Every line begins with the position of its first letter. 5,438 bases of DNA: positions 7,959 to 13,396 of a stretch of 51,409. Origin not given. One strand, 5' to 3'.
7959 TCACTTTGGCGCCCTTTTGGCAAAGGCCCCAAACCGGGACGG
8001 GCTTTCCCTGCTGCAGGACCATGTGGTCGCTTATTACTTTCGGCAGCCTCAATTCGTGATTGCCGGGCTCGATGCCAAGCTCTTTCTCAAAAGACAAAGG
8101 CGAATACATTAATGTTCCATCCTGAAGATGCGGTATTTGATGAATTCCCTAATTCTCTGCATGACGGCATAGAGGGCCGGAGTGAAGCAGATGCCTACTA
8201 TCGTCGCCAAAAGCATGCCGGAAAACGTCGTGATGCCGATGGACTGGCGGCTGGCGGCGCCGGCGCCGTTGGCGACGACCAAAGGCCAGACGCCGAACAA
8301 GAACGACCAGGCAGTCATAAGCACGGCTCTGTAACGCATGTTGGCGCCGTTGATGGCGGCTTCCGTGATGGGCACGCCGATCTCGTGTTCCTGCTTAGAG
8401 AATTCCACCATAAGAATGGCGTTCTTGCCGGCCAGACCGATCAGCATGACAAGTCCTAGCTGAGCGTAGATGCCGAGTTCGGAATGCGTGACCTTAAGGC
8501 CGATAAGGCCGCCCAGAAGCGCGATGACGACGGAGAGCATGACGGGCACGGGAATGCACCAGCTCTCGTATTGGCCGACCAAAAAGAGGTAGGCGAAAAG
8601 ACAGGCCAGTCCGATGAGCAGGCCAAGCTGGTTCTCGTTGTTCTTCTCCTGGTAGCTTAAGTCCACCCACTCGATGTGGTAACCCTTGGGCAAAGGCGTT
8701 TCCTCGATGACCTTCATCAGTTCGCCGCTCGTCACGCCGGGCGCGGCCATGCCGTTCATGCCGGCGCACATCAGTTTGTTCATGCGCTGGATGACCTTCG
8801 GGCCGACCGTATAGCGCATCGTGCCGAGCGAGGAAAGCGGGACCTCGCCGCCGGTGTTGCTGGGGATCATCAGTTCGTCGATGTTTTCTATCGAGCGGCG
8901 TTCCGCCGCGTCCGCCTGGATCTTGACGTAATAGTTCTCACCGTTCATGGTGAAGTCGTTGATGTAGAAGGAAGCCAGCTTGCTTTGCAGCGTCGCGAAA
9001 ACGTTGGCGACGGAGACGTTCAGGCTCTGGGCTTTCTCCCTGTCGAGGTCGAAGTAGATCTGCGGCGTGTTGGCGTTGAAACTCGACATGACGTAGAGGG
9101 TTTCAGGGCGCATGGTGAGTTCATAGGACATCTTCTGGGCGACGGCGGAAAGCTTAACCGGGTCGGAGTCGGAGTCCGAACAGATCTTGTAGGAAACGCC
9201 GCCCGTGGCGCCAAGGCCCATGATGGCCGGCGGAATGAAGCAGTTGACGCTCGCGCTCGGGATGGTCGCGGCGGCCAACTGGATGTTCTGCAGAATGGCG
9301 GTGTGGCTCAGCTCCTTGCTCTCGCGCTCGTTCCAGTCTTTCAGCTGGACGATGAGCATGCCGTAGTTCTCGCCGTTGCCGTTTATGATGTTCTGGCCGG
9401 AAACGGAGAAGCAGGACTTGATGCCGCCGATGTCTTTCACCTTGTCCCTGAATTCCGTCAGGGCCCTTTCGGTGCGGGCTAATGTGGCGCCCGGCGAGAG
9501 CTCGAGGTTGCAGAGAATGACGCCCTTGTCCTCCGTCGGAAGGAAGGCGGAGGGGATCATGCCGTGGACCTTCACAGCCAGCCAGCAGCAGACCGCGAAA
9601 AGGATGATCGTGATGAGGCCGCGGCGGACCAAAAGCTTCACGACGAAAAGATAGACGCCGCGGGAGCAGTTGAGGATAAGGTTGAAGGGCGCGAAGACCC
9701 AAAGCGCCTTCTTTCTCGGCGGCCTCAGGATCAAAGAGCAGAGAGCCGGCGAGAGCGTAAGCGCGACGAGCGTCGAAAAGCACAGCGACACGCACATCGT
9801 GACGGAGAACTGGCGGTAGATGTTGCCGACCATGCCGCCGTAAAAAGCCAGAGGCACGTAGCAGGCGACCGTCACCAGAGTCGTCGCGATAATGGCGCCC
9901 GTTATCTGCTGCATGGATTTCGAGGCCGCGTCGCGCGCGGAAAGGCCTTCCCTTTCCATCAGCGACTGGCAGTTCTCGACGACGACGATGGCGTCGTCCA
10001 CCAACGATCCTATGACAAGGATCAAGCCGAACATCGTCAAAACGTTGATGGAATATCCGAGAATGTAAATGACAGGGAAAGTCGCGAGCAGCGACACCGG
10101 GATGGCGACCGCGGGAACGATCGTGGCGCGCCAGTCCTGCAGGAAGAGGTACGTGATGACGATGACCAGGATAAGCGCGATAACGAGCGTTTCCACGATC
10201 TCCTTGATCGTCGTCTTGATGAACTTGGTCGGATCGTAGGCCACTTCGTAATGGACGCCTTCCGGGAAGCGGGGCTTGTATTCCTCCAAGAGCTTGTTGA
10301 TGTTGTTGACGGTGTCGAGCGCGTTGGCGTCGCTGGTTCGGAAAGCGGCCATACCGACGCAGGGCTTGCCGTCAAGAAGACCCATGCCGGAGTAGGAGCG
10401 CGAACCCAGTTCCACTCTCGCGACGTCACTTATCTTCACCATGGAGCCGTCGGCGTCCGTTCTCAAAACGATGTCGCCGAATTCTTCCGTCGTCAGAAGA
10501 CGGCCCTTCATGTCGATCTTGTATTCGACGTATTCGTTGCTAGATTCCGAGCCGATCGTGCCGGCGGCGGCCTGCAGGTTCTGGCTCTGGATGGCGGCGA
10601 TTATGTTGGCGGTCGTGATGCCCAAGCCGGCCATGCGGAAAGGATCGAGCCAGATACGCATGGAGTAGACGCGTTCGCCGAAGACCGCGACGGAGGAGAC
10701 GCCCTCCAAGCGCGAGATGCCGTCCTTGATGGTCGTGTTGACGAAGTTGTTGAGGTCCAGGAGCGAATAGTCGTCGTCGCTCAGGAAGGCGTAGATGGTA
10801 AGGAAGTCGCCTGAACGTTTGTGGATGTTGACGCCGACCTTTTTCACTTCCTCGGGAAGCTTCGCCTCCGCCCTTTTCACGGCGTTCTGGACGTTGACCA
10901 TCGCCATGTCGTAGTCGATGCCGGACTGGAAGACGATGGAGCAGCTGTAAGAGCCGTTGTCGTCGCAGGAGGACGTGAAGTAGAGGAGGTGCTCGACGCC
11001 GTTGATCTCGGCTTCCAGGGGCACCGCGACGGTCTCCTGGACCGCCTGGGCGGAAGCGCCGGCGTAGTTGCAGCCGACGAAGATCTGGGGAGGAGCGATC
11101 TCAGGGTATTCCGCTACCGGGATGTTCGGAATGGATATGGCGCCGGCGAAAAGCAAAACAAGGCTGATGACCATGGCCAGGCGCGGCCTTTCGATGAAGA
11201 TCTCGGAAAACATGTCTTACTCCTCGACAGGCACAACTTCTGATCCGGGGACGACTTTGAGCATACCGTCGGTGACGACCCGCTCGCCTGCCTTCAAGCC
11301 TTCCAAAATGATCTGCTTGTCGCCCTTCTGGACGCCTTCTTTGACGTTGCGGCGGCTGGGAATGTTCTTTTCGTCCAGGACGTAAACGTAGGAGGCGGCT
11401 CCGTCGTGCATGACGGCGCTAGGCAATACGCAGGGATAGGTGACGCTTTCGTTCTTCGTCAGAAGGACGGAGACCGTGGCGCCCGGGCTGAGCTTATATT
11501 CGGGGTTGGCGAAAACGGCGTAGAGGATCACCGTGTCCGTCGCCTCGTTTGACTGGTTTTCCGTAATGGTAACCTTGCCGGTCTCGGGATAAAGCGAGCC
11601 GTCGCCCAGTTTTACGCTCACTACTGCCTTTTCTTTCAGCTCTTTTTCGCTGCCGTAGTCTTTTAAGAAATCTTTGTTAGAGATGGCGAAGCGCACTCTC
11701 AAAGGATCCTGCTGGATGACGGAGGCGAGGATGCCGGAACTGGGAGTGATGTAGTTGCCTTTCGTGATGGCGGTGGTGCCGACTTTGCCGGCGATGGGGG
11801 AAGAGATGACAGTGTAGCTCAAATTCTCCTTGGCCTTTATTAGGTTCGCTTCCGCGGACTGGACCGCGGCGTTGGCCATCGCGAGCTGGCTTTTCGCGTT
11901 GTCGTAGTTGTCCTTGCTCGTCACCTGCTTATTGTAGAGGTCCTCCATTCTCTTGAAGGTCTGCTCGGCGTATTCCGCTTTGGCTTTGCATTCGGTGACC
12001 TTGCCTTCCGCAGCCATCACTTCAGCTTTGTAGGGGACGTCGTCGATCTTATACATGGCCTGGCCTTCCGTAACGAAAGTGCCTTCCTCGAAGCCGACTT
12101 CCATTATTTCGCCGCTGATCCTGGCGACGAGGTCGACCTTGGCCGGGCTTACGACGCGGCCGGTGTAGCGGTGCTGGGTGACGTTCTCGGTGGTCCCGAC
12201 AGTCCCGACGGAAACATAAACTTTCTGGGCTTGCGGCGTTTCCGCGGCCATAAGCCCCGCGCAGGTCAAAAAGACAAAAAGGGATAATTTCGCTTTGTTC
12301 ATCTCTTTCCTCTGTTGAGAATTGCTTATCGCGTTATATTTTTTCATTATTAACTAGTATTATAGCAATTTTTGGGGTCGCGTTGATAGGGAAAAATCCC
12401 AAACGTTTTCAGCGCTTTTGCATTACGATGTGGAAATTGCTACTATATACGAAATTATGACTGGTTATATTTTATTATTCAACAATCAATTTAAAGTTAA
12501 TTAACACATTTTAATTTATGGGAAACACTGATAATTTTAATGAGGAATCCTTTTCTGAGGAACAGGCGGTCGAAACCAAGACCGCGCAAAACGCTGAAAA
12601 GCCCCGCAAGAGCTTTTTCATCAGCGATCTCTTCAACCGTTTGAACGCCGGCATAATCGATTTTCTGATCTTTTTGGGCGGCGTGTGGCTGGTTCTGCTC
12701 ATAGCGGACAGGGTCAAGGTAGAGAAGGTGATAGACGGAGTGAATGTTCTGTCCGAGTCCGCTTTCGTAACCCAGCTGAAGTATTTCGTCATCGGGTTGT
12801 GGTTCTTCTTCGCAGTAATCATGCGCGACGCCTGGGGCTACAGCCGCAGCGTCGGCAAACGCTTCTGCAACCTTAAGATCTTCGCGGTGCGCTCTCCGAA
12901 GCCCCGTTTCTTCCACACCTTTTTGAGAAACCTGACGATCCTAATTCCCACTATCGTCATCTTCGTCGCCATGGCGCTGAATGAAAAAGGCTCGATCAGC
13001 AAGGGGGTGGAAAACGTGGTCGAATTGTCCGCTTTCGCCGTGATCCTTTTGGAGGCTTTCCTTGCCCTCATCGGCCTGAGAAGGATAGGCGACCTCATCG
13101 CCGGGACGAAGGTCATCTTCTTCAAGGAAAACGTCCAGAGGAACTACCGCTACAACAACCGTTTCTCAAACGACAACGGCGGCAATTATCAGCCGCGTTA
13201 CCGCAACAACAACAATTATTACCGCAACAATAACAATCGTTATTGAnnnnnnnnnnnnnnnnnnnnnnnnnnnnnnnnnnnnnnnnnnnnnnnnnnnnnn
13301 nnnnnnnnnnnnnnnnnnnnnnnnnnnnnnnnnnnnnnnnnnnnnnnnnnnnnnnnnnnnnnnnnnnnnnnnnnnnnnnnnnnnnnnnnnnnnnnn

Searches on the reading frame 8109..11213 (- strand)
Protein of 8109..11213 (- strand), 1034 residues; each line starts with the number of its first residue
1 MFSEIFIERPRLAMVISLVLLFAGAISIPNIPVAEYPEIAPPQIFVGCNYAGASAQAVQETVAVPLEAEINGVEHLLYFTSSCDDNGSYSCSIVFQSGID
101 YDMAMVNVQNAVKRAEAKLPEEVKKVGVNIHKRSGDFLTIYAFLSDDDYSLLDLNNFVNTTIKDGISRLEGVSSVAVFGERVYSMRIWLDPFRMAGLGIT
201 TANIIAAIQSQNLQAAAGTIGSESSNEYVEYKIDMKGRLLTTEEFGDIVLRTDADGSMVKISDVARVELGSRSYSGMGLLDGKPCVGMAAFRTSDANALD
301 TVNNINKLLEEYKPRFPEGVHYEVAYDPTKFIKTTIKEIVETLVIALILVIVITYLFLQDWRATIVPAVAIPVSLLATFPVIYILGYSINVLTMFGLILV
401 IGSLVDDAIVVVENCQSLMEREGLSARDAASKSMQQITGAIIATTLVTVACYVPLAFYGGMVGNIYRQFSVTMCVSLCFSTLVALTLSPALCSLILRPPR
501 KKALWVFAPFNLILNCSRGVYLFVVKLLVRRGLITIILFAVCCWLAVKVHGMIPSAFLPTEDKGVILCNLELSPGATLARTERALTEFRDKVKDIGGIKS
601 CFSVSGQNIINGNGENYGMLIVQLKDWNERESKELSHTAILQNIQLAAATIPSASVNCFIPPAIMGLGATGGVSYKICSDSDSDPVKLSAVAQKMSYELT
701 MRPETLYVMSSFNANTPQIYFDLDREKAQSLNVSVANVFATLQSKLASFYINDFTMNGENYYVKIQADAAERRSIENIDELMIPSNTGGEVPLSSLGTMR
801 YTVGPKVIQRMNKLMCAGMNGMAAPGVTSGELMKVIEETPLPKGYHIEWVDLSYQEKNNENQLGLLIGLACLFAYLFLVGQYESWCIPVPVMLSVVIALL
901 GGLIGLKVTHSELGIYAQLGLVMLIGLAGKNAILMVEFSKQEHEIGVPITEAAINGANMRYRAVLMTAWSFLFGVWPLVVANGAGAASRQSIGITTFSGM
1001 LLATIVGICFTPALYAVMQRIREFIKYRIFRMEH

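Call 62: search_protein_families(library=pfam, proteins=[window:8109-11213:-], max_evalue=0.00001)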
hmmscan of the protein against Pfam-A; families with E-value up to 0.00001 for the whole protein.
window:8109-11213:- (1034 aa): 3 families
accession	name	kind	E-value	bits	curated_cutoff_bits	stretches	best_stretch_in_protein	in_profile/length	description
PF00873.25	ACR_tran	-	5.6e-296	984.8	28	1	2-1018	1-1020/1021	AcrB/AcrD/AcrF family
PF03176.21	MMPL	-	9e-15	54.9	20.5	1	334-498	140-305/333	MMPL family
PF02355.23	SecD_SecF_C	-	4.2e-07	30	20.5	1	335-491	29-182/189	Protein export membrane protein SecD/SecF, C-terminal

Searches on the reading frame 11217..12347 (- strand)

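Call 62: search_protein_families(library=pfam, proteins=[window:11217-12347:-], max_evalue=0.00001)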
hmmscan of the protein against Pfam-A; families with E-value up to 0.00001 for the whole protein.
window:11217-12347:- (376 aa): 2 families
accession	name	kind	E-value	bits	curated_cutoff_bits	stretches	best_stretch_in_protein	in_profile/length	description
PF16576.10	HlyD_D23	-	3.8e-10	39.9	30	0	139-291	70-213/214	Barrel-sandwich domain of CusB or HlyD membrane-fusion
PF13437.12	HlyD_3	-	1.4e-06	29.4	22.2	0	180-281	1-95/106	HlyD family secretion protein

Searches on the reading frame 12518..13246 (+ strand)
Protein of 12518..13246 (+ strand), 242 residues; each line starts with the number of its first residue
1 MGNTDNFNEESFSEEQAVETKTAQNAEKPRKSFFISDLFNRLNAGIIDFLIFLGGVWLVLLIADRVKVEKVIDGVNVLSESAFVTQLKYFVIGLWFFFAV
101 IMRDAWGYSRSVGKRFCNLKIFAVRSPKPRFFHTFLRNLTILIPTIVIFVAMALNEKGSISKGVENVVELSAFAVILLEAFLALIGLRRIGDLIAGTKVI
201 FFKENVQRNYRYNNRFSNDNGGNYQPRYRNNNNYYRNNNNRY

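Call 62: search_protein_families(library=pfam, proteins=[window:12518-13246:+], max_evalue=0.00001)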
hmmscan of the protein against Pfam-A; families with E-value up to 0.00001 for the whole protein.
window:12518-13246:+ (242 aa): 1 family
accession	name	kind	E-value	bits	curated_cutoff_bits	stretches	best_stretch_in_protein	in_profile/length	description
PF06271.18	RDD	-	3.8e-09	37.4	24.1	1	37-195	3-136/137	RDD family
